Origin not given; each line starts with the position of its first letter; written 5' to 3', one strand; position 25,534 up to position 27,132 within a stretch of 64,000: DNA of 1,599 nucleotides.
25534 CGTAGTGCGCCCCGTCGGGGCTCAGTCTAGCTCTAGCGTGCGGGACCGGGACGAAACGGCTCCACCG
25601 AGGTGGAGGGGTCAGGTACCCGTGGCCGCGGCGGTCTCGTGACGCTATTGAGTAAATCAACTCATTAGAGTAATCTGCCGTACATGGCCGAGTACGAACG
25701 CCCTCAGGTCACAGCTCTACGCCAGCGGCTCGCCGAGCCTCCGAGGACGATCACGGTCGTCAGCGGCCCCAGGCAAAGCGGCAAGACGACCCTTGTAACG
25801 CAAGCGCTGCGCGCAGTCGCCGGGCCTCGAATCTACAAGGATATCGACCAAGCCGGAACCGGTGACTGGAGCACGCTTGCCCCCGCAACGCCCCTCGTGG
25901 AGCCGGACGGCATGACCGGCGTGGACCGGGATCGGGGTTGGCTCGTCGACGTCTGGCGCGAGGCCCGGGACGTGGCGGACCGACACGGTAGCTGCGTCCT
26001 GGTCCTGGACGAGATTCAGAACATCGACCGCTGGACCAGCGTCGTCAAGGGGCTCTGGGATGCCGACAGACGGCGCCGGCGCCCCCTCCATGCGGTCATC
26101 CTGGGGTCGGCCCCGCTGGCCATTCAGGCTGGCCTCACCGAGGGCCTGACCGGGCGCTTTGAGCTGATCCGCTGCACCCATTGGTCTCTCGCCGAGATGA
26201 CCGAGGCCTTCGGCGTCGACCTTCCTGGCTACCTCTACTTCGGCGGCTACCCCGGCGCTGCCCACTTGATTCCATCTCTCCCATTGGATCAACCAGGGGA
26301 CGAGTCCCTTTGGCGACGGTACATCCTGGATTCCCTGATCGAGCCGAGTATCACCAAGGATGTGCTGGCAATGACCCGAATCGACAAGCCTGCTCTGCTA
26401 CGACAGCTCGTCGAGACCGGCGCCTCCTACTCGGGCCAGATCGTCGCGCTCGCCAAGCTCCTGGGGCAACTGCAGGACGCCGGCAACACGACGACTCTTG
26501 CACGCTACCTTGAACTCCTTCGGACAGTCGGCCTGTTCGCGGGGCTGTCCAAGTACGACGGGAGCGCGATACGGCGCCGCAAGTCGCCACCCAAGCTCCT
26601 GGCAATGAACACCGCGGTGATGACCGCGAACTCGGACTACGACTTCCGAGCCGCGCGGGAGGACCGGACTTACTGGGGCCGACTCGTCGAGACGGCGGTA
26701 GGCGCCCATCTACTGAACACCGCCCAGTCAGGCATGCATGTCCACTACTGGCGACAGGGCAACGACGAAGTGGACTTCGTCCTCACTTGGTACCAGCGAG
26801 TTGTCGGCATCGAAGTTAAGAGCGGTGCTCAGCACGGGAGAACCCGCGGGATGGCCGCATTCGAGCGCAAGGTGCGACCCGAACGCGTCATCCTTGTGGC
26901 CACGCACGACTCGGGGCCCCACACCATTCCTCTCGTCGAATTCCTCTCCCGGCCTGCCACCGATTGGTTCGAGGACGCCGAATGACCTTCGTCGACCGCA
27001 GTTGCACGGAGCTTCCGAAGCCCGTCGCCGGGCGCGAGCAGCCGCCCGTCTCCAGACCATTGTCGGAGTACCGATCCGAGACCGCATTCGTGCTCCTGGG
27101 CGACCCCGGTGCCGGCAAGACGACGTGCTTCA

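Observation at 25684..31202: Two-gene NTPase module: DUF4143-type AAA ATPase coupled to a giant NACHT/STAND NTPase, both ending in a matching PD-(D/E)xK-like motif, as a candidate undescribed defence or signalling system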

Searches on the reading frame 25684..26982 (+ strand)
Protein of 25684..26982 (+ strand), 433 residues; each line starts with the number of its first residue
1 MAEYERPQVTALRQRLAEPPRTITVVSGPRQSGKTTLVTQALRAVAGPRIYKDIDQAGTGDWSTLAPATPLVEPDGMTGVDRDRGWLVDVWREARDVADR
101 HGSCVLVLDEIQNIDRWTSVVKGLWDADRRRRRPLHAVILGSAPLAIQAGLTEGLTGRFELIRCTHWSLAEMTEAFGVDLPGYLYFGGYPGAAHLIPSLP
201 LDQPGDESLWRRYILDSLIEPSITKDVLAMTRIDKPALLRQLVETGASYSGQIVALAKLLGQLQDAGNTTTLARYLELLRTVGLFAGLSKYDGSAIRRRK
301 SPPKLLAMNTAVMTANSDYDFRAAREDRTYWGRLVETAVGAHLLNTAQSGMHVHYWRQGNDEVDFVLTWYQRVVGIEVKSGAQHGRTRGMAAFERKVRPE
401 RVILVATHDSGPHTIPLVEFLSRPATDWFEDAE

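Call 3: search_protein_families(library=pfam, proteins=[window:25684-26982:+], max_evalue=1)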
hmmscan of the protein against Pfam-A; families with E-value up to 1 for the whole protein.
window:25684-26982:+ (433 aa): 10 families
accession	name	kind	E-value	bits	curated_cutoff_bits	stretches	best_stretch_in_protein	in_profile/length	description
PF13635.12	DUF4143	-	2.3e-23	83.1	28.1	1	225-381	2-160/160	Domain of unknown function (DUF4143)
PF13173.12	AAA_14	-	1.9e-16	60.7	27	1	21-172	2-128/129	AAA domain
PF13191.12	AAA_16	-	3.4e-06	28.1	32.6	1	8-115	8-145/167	AAA ATPase domain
PF13401.12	AAA_22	-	2e-05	25.4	27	1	21-120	5-100/130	AAA domain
PF01637.24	ATPase_2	-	0.00073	19.8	33.2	1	11-43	10-42/225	ATPase domain predominantly from Archaea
PF10443.15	RNA12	-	0.0011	18.3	27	1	8-43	4-40/429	RNA12 protein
PF13481.12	AAA_25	-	0.075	13.1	27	1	21-47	33-59/195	AAA domain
PF00437.27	T2SSE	-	0.093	11.8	24.9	1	13-45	134-166/370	Type II/IV secretion system protein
PF00004.35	AAA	-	0.14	13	21.2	1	26-114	3-69/131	ATPase family associated with various cellular activities (AAA)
PF05708.18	Peptidase_C92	-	0.29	11.6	27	0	291-338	64-116/166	Permuted papain-like amidase enzyme, YaeF/YiiX, C92 family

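Call 4: search_protein_families(library=padloc, proteins=[window:25684-26982:+], max_evalue=1)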
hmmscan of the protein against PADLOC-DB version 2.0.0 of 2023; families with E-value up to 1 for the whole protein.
window:25684-26982:+ (433 aa): 8 families
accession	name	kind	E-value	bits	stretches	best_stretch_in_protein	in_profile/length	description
PDLC04791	PDC-S01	-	4e-147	488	1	4-429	2-394/395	-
PDLC04790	PDC-S01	-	4.1e-40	135.8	3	210-400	194-389/422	-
PDLC04787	PDC-S01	-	7.9e-28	95.4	2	97-393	87-372/412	-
PDLC04789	PDC-S01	-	4e-26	89.9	2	104-402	75-361/375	-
PDLC04788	PDC-S01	-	5.8e-16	56.4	2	226-398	219-399/448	-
PDLC04786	PDC-S01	-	2.8e-13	47.4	1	304-407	307-412/439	-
PDLC04792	PDC-S01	-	5.6e-09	33.1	2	326-391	331-395/452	-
PDLC04140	mad8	-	0.049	11.1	1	20-45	26-51/314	mads_8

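Call 5: search_protein_families(library=ncbifam, proteins=[window:25684-26982:+], max_evalue=1)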
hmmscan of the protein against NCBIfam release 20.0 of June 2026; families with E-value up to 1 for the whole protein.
window:25684-26982:+ (433 aa): 5 families
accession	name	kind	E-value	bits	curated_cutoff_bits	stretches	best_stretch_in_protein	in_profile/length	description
NF011273.0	PRK14680.1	equivalog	0.012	15.5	199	1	340-396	16-72/134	hypothetical protein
NF009154.0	PRK12497.3-3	equivalog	0.021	14.8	109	1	324-393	5-73/123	YraN family protein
TIGR00176.1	mobB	equivalog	0.055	13.5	76.2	1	23-45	1-23/155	molybdopterin-guanine dinucleotide biosynthesis protein B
NF011281.0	PRK14689.1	equivalog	0.12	12.4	122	1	343-398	21-77/128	hypothetical protein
NF009379.0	PRK12740.1-3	equivalog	0.18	10.3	513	1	18-49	6-36/674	elongation factor G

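Call 35: search_solved_structures(query=window:25684-26982:+, max_evalue=1, show_alignments=1)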
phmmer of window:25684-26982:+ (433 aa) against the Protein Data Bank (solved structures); distinct sequences matched with E-value up to 1: 23.
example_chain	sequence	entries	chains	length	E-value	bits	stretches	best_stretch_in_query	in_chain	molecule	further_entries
3v6p_A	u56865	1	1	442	0.009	17.9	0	389-420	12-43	dHax3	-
9jo8_A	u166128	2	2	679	0.0097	17.8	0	384-420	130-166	TALE repeat protein targeting mitochondiral ND1-L gene. | TALE repeat protein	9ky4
6jtq_A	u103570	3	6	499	0.012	17.5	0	384-420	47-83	TAL effector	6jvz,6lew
6jw0_A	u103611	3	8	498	0.013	17.3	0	384-420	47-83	TAL effector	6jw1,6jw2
6jw3_A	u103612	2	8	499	0.013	17.3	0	384-420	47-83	TAL effector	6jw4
4osw_A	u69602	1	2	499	0.013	17.3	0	384-420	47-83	Hax3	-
6jw5_A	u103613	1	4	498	0.013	17.3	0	384-420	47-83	TAL effector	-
4osj_A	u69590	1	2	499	0.014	17.3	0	384-420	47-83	Hax3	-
4oss_A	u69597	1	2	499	0.014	17.2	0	384-420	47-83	Hax3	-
4gjr_A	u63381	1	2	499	0.014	17.2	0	384-420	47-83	Hax3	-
4osl_A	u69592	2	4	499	0.014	17.2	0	384-420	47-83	Hax3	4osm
4osz_A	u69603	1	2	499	0.014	17.2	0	384-420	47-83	Hax3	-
3v6t_A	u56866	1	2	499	0.014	17.2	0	384-420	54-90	dHax3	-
4osq_A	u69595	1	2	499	0.015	17.2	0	384-420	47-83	Hax3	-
4osv_A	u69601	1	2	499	0.015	17.2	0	384-420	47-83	Hax3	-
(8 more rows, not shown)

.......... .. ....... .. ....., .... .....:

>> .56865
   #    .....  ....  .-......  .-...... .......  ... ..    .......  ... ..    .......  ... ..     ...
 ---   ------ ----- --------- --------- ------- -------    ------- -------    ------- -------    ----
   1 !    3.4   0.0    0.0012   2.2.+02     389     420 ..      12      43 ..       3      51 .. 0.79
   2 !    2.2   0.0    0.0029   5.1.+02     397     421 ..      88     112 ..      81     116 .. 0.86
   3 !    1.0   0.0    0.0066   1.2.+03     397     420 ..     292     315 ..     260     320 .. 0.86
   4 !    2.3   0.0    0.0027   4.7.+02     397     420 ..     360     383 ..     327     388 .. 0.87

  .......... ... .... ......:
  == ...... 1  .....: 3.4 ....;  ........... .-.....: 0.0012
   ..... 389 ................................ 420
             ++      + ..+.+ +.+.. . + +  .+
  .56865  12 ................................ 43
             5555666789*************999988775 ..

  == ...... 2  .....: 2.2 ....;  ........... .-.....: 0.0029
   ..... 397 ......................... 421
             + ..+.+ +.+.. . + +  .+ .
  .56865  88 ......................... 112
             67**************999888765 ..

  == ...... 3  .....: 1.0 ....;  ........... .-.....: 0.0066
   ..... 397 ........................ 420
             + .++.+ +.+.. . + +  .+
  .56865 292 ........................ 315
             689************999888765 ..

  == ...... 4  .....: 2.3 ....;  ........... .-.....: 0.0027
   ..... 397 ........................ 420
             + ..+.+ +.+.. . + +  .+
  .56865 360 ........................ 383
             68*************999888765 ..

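Call 84: find_homologous_proteins(query=window:25684-26982:+, max_evalue=1e-10)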
Query window:25684-26982:+ (433 aa): 8000 proteins with E <= 1e-10 among 8000 candidates; the best 120 are listed.
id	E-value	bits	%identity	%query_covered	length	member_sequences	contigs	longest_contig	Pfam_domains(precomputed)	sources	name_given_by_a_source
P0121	1.7e-281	951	97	100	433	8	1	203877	PF13173.13,PF13635.13,PF13401.13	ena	-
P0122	4.2e-218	742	76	100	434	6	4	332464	PF13173.13,PF13635.13,PF13401.13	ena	-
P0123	1.8e-152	526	57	100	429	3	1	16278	PF13173.13,PF13635.13,PF01637.25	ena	-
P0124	2.8e-152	525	56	100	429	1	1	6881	PF13173.13,PF13635.13,PF01637.25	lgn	-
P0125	6.3e-152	524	56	99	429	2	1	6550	PF13173.13,PF13635.13,PF13401.13,PF01637.25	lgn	-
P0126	1.9e-151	523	56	100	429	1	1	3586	PF13173.13,PF13635.13,PF13401.13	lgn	-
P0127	5.4e-151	521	58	100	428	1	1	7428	PF13173.13,PF13635.13,PF13401.13,PF01637.25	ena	-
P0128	7.6e-151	521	57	100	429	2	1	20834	PF13173.13,PF13635.13,PF13401.13,PF01637.25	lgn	-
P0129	8.8e-151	520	56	99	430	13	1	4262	PF13173.13,PF13635.13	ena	-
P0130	8.5e-150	517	56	99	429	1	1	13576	PF13173.13,PF13635.13,PF01637.25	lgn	-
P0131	1.0e-149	517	55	99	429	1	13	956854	PF13173.13,PF13635.13,PF01637.25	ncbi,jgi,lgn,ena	-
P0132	2.6e-149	516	56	100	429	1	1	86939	PF13173.13,PF13635.13,PF13401.13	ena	-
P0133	3.7e-149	515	56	100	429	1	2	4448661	PF13173.13,PF13635.13,PF01637.25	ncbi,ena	-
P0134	1.1e-148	514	57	100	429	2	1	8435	PF13173.13,PF13635.13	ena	-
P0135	2.4e-148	512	56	100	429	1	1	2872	PF13173.13,PF13635.13,PF13401.13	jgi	jgi:hypothetical protein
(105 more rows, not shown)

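Call 85: find_related_loci(query=A4, collection=metagenome_contigs, flank=6000)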
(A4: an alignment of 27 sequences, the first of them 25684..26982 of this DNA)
Query A4 (433 aa) in metagenome_contigs; peptide patterns used: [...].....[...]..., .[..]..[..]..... (x = any residue, [..] = any of these).
600 stretches matched a pattern (row limit reached: there are more); 294 encode a relative of the query (tblastn E <= 1e-3); the best 80 are kept; 80 distinct loci.
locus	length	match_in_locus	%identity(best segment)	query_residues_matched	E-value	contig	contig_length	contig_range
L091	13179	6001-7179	49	4-428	2e-115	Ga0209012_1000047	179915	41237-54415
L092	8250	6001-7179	46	4-429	2e-113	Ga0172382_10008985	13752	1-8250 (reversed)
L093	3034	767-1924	48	12-430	6e-117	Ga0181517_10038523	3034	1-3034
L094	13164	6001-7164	48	5-428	2e-112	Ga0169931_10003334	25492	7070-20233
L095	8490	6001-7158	48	12-430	1e-112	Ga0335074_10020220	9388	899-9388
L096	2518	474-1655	49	4-429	2e-117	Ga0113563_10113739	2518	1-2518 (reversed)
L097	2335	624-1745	45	4-405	9e-118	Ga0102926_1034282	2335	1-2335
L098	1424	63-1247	46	4-429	6e-121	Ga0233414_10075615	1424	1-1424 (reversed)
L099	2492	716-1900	50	3-429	6e-113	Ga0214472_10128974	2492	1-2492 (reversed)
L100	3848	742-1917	44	5-429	1e-109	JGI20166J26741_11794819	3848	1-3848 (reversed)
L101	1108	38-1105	48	4-390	5e-118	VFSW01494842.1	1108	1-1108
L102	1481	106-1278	47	4-429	4e-116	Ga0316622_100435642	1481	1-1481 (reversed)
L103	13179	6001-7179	48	4-428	2e-107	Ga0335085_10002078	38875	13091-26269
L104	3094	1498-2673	46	4-429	8e-110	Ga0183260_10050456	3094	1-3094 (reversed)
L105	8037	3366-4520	44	4-421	2e-106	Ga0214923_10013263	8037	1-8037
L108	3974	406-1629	43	4-431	2e-106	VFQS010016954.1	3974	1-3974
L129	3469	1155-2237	38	2-404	2e-69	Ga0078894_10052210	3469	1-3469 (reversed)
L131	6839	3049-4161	36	6-415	7e-62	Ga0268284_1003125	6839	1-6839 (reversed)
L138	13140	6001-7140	33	20-421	2e-56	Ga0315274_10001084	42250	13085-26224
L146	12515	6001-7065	26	4-382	1e-21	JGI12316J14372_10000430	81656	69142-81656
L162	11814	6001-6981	23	23-367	1e-16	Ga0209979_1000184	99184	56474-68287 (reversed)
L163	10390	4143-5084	23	26-382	5e-15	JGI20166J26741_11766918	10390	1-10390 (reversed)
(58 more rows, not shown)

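Call 86: find_encoding_contigs(protein=P0121, flank=10000, max_places=2)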
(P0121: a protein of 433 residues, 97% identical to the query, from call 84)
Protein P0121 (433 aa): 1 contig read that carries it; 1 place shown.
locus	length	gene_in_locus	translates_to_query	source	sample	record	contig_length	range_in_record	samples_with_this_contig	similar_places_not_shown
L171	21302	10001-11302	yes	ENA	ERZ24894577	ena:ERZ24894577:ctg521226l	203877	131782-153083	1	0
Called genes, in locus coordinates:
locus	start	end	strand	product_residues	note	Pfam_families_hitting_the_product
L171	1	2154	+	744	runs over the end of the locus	PF07992:Pyr_redox_2, PF00070:Pyr_redox, PF00586:AIRS, PF02769:AIRS_C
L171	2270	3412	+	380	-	PF04055:Radical_SAM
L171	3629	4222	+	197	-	PF00163:Ribosomal_S4, PF01479:S4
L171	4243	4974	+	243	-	PF13715:CarbopepD_reg_2 (faint), PF13620:CarboxypepD_reg (weak)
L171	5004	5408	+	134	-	PF11731:Cdd1 (faint), PF14520:HHH_5 (weak), PF10391:DNA_pol_lambd_f (faint), PF14229:DUF4332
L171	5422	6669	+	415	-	PF01408:GFO_IDH_MocA, PF02894:GFO_IDH_MocA_C (weak), PF22725:GFO_IDH_MocA_C3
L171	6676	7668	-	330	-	-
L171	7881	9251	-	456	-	PF01011:PQQ (faint), PF13360:PQQ_2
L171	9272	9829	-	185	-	PF02870:Methyltransf_1N, PF01035:DNA_binding_1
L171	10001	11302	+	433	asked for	PF13173:AAA_14, PF13401:AAA_22 (faint), PF13635:DUF4143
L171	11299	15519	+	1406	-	-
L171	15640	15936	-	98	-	-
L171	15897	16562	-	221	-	PF06029:AlkA_N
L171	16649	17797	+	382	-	PF08240:ADH_N (faint), PF00107:ADH_zinc_N (faint)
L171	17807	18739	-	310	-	PF13527:Acetyltransf_9 (weak)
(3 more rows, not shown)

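Call 89: search_protein_families(library=pfam, proteins=[L091:7188-10337:+, L108:1653-2735:+, L129:2300-3412:+, L131:4175-6700:+, L138:7140-8486:+, L146:7203-8588:+, L162:7173-8420:+, L163:5234-6358:+], max_evalue=0.001)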
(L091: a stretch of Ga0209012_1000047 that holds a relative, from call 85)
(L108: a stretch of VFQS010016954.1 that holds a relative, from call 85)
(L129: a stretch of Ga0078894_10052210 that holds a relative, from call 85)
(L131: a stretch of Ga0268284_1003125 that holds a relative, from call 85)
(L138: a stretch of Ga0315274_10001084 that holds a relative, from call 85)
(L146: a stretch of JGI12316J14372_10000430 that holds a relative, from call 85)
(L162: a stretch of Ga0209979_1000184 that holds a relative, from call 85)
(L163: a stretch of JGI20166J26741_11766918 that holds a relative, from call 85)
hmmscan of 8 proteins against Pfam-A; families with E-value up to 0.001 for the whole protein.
L091:7188-10337:+ (1050 aa): 5 families
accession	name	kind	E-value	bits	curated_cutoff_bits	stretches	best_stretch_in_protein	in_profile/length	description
PF11867.13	T1RH-like_C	-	1.1e-130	436.3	26.8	1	715-1041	2-326/329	Type I restriction enzyme HindI endonuclease subunit-like, C-terminal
PF18766.7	SWI2_SNF2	-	4.9e-77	258.9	26.7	1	273-528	1-220/221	SWI2/SNF2 ATPase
PF04313.20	HSDR_N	-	8.5e-42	143.7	25.1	1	6-214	3-197/198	Type I restriction enzyme R protein N terminus (HSDR_N)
PF22679.2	T1R_D3-like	-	1.8e-21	77.6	27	1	629-697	86-156/158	Type I restriction enzyme subunit R domain 3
PF04851.21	ResIII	-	2.6e-17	63.7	22.5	1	312-461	22-163/164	Type III restriction enzyme, res subunit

L108:1653-2735:+ (361 aa): 6 families
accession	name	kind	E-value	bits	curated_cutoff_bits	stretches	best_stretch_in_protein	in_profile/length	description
PF01370.27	Epimerase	-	5.5e-52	177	20.9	1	5-251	2-228/240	NAD dependent epimerase/dehydratase family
PF16363.11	GDP_Man_Dehyd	-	3.9e-51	174.9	27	1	5-338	1-331/332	GDP-mannose 4,6 dehydratase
PF02719.21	Polysacc_synt_2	-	3e-09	36.9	20.2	1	5-118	2-115/293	Polysaccharide biosynthesis protein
PF04321.23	RmlD_sub_bind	-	1e-08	35.1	27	1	3-182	2-139/287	RmlD substrate binding domain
PF01073.25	3Beta_HSD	-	2.2e-06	27.4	22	1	5-260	1-244/280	3-beta hydroxysteroid dehydrogenase/isomerase family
PF00106.31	adh_short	-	0.00058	19.8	26.6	0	3-118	2-119/195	short chain dehydrogenase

L129:2300-3412:+ (371 aa): 0 families

L131:4175-6700:+ (842 aa): 2 families
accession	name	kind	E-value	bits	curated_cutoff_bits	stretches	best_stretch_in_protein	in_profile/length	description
PF18582.6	HZS_alpha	-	1.2e-30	106.4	26.6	1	464-566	1-98/98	Hydrazine synthase alpha subunit middle domain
PF07676.18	PD40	-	3.5e-05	24.1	20.9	0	188-222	1-36/38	WD40-like Beta Propeller Repeat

L138:7140-8486:+ (449 aa): 1 family
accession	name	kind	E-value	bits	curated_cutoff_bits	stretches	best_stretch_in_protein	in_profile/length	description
PF13527.13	Acetyltransf_9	-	5.4e-06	26.9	25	1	64-165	21-126/127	Acetyltransferase (GNAT) domain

L146:7203-8588:+ (462 aa): 1 family
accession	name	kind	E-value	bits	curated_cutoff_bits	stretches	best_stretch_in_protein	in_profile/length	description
PF01734.28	Patatin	-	3.2e-20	73.6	27.7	1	21-269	1-191/191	Patatin-like phospholipase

L162:7173-8420:+ (416 aa): 3 families
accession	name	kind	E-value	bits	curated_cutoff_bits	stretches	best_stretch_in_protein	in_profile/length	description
PF18765.7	Polbeta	-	2.6e-19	69.6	26.9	1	141-240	1-92/93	Polymerase beta, Nucleotidyltransferase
PF01934.22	HepT-like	-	3.3e-15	56.3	23.5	1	291-405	3-118/120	Ribonuclease HepT-like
PF01909.29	NTP_transf_2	-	6e-09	36.6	21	1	140-233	1-91/93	Nucleotidyltransferase domain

L163:5234-6358:+ (375 aa): 1 family
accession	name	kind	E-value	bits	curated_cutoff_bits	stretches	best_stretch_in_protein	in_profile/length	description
PF01497.23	Peripla_BP_2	-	1.5e-18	67.5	27.5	1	137-332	39-231/235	Periplasmic binding protein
